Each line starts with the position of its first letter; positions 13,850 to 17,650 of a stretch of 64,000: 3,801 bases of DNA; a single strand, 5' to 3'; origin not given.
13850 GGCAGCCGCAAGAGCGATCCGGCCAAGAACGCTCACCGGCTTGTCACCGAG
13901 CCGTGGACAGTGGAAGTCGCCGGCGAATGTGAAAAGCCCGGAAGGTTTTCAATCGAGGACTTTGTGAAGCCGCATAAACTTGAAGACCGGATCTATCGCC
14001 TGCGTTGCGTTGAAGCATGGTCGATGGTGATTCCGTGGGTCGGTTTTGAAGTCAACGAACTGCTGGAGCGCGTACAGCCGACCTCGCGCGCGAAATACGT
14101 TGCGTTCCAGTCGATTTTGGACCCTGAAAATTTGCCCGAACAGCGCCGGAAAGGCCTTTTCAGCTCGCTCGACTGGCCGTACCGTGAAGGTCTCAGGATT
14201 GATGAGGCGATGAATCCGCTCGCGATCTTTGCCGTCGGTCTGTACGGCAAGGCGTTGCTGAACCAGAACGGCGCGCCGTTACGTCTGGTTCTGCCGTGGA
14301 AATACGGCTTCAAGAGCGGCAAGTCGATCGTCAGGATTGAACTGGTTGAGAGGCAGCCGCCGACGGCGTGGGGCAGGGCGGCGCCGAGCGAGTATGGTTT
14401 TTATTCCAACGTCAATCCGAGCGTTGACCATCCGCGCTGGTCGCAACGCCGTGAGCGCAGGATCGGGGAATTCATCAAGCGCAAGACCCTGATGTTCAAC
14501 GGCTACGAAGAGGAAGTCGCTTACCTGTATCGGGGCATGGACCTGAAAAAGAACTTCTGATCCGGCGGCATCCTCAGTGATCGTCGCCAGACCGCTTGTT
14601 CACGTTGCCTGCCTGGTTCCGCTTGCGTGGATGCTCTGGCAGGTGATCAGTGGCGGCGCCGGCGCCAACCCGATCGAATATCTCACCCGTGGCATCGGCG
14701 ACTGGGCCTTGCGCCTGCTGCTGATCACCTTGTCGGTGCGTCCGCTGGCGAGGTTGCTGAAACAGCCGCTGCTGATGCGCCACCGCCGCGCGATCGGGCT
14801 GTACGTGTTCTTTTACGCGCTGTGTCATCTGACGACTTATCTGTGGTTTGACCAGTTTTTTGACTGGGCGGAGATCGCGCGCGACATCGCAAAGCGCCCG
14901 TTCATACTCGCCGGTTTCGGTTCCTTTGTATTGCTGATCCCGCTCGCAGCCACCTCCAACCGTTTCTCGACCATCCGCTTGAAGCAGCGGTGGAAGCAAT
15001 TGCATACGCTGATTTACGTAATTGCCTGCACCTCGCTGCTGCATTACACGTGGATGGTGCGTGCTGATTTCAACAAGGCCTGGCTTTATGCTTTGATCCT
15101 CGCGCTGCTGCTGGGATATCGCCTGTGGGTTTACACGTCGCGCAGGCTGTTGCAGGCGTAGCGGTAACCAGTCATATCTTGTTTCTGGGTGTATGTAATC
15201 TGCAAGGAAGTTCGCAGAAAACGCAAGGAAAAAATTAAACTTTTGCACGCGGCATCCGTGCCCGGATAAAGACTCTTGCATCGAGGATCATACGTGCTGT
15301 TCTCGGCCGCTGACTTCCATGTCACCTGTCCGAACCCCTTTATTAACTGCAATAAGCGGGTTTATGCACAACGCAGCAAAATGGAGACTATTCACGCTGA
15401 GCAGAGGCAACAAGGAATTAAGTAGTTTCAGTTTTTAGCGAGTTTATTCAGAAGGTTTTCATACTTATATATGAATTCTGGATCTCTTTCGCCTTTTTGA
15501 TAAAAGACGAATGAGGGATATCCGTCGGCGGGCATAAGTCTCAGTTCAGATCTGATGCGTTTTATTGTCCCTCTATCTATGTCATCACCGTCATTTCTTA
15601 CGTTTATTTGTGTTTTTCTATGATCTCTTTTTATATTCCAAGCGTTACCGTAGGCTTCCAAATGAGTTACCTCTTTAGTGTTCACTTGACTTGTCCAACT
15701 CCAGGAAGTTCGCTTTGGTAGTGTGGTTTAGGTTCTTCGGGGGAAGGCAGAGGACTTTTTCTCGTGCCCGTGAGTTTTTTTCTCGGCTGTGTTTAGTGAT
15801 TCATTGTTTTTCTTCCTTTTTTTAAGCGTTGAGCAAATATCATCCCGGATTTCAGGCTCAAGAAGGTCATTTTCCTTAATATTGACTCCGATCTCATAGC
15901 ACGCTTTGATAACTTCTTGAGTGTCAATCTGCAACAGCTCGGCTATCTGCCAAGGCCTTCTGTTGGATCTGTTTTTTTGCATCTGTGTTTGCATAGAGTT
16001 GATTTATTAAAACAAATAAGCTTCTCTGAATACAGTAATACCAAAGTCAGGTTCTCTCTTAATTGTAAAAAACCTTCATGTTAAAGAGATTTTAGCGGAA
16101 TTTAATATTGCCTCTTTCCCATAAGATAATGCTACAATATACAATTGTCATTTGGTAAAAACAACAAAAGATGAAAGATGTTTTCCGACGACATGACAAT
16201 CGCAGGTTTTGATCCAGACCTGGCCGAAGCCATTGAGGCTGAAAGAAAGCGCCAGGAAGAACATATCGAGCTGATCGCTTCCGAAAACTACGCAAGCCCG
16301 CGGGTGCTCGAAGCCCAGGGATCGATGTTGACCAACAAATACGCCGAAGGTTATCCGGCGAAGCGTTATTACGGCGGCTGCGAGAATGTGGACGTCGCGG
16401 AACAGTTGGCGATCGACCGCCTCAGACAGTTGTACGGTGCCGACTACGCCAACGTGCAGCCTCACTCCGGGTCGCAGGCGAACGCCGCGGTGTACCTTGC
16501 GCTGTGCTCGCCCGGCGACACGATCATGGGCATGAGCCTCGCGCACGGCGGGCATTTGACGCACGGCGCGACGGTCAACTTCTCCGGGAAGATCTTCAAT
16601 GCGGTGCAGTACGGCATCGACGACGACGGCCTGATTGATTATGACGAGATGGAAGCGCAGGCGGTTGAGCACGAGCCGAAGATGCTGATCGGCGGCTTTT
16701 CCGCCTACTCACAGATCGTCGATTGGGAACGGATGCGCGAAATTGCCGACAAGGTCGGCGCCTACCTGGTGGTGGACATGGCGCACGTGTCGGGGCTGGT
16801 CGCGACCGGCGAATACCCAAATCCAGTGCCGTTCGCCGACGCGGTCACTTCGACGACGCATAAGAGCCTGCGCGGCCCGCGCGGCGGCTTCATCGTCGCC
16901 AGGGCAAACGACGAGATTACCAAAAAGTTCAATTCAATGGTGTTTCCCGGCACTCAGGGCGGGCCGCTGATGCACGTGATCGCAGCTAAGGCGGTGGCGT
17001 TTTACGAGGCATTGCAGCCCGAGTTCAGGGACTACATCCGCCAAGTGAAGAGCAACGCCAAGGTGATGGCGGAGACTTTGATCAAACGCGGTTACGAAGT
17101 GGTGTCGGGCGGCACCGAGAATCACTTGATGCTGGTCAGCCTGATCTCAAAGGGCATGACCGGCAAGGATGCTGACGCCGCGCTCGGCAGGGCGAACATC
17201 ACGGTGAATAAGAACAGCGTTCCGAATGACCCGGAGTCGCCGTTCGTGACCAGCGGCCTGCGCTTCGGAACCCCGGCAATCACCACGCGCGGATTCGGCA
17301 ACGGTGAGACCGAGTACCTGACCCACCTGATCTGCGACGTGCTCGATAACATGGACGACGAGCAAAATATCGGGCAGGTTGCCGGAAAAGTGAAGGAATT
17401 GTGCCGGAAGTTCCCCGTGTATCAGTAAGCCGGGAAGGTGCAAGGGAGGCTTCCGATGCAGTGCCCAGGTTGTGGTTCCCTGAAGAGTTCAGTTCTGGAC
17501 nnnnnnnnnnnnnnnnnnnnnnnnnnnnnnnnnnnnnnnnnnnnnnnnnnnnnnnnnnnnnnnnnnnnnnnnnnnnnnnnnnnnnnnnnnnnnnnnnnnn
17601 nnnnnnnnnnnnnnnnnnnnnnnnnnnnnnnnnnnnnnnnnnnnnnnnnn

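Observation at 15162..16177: AT-rich ~1-kb islet with two co-directional small ORFs wedged between msrQ and glyA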

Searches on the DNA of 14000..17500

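Call 8: search_rna_families(source=window, start=14000, end=17500, threshold=evalue, max_evalue=1)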
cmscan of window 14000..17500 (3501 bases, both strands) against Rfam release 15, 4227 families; matches with E-value up to 1: 0.
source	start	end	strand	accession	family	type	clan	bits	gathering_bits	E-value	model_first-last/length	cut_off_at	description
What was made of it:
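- Tried and rejected: (3) Rfam found no RNA family in 14000-17500 at E<=1 (call 8).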

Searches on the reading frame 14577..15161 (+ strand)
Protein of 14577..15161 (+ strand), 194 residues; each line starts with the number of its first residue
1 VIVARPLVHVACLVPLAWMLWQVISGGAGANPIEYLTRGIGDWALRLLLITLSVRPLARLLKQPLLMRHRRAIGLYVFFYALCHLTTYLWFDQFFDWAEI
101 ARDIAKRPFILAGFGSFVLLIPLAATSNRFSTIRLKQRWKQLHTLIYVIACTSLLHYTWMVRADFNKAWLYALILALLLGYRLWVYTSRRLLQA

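Call 4: search_protein_families(library=pfam, proteins=[window:14577-15161:+], max_evalue=1)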
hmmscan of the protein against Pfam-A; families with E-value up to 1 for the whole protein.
window:14577-15161:+ (194 aa): 1 family
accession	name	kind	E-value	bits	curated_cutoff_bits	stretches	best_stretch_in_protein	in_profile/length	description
PF01794.25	Ferric_reduct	-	3.8e-15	56.5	28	1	43-151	4-118/121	Ferric reductase like transmembrane component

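Call 14: find_encoding_contigs(protein=window:14577-15161:+, flank=8000, max_places=6)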
Protein window:14577-15161:+ (194 aa): no gene with exactly this product is on record in the collection.

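Call 21: find_encoding_contigs(protein=window:14631-15161:+, flank=8000, max_places=6)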
Protein window:14631-15161:+ (176 aa): 3 contigs read that carry it; 2 places shown.
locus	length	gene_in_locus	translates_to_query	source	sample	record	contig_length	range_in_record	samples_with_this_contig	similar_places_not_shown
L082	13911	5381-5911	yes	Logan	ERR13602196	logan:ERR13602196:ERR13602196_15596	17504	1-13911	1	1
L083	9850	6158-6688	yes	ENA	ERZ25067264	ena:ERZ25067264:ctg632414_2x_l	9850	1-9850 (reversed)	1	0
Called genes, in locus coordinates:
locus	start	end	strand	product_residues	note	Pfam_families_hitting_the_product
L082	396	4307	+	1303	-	PF18076:FGAR-AT_N, PF18072:FGAR-AT_linker, PF02769:AIRS_C, PF22689:FGAR-AT_PurM_N-like, PF02769:AIRS_C, PF13507:GATase_5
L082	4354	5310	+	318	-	PF00174:Oxidored_molyb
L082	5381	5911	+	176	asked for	PF01794:Ferric_reduct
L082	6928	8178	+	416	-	PF00464:SHMT, PF00155:Aminotran_1_2, PF01212:Beta_elim_lyase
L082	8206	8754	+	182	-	PF22811:Zn_ribbon_NrdR, PF03477:ATP-cone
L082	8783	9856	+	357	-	PF00383:dCMP_cyt_deam_1, PF01872:RibD_C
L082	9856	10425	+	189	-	-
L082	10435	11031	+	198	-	PF00677:Lum_binding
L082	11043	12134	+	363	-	PF00926:DHBP_synthase, PF00925:GTP_cyclohydro2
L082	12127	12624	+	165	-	PF00885:DMRL_synthase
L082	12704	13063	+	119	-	PF01029:NusB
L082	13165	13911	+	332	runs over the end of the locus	PF00586:AIRS, PF02769:AIRS_C (weak)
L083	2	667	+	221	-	?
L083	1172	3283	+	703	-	PF18076:FGAR-AT_N, PF18072:FGAR-AT_linker, PF02769:AIRS_C, PF22689:FGAR-AT_PurM_N-like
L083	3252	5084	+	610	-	PF22689:FGAR-AT_PurM_N-like, PF02769:AIRS_C, PF13507:GATase_5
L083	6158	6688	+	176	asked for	PF01794:Ferric_reduct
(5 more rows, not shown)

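Call 65: find_related_loci(query=window:14631-15161:+, collection=metagenome_contigs, flank=4000)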
Query window:14631-15161:+ (176 aa) in metagenome_contigs; peptide patterns used: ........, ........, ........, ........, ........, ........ (x = any residue, [..] = any of these).
343 stretches matched a pattern; 112 encode a relative of the query (tblastn E <= 1e-3); the best 80 are kept; 80 distinct loci.
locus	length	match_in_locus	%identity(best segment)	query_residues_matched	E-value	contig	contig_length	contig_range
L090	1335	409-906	58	11-175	5e-60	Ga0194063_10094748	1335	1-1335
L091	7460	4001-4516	55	2-172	9e-57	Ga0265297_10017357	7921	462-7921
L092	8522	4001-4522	55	3-175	2e-56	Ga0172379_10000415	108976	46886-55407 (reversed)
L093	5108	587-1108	55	3-175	2e-56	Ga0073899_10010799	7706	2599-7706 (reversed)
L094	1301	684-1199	56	3-172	1e-58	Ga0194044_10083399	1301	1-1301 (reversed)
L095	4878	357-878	55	3-175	3e-56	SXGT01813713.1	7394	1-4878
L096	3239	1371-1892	55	3-175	1e-55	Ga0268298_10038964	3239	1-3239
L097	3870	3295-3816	55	3-175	1e-55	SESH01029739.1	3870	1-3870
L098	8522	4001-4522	55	3-175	1e-55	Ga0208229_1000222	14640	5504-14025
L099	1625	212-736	55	3-176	2e-57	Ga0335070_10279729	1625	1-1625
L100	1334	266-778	50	1-171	2e-57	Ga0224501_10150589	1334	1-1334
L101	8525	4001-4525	54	3-176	4e-55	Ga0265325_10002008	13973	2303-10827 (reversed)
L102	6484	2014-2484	58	11-166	4e-55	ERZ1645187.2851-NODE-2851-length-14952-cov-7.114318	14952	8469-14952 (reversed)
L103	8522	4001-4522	55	3-175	4e-55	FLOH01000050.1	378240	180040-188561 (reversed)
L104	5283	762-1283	53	3-175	8e-55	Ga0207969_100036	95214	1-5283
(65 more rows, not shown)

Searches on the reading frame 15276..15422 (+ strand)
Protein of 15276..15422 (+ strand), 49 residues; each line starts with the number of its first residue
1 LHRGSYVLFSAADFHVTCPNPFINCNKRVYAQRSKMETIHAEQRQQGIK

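Call 61: search_protein_families(library=pfam, proteins=[window:15276-15422:+], max_evalue=10)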
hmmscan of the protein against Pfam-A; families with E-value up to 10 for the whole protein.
seq(49 aa): 0 families
